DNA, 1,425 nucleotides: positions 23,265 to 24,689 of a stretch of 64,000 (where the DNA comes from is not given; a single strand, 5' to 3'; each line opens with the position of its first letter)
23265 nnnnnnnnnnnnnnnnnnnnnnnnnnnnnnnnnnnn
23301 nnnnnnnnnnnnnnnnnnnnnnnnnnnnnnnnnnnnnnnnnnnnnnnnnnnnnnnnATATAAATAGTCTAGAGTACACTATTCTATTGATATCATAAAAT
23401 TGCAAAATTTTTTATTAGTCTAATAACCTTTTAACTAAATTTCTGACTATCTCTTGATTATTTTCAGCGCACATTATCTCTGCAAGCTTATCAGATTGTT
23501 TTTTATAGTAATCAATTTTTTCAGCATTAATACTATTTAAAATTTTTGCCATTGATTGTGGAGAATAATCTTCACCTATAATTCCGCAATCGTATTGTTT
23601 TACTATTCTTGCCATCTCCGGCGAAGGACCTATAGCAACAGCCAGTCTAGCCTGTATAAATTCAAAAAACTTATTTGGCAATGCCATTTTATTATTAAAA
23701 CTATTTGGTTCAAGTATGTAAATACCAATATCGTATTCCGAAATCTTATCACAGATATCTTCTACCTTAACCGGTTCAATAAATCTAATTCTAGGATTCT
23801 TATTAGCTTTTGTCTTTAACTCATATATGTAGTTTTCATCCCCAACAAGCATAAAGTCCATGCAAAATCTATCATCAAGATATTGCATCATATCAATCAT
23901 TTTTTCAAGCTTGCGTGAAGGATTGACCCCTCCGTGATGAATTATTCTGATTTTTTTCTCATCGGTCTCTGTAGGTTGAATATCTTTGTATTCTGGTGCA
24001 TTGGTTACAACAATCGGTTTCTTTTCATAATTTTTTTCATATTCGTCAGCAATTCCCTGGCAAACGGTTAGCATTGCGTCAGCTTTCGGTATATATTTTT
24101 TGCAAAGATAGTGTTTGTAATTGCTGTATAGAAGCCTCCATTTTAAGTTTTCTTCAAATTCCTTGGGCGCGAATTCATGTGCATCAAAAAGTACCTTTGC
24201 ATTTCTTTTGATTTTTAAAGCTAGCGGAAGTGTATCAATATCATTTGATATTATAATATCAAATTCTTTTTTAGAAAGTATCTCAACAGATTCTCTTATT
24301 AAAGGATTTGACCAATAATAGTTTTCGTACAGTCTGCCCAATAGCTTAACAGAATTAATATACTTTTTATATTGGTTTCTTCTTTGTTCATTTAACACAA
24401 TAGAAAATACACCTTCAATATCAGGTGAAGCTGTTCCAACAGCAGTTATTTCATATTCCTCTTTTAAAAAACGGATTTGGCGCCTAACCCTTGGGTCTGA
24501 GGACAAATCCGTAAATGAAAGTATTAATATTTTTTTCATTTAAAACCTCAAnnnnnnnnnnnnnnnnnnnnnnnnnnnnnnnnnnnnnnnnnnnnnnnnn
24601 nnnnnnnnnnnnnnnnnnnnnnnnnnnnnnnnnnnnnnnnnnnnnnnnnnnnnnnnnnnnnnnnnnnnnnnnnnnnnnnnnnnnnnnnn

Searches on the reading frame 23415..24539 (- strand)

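Call 8: search_protein_families(library=pfam, proteins=[window:23415-24539:-], max_evalue=0.001)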
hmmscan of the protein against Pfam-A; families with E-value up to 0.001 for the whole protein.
window:23415-24539:- (374 aa): 3 families
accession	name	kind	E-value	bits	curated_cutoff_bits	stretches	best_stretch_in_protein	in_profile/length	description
PF13439.12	Glyco_transf_4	-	3.8e-09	37.2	28.5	1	58-178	38-161/170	Glycosyltransferase Family 4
PF13692.12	Glyco_trans_1_4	-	0.00011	22.9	27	1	198-334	3-136/142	Glycosyl transferases group 1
PF00534.26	Glycos_transf_1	-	0.00053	20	26.4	0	186-341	5-159/172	Glycosyl transferases group 1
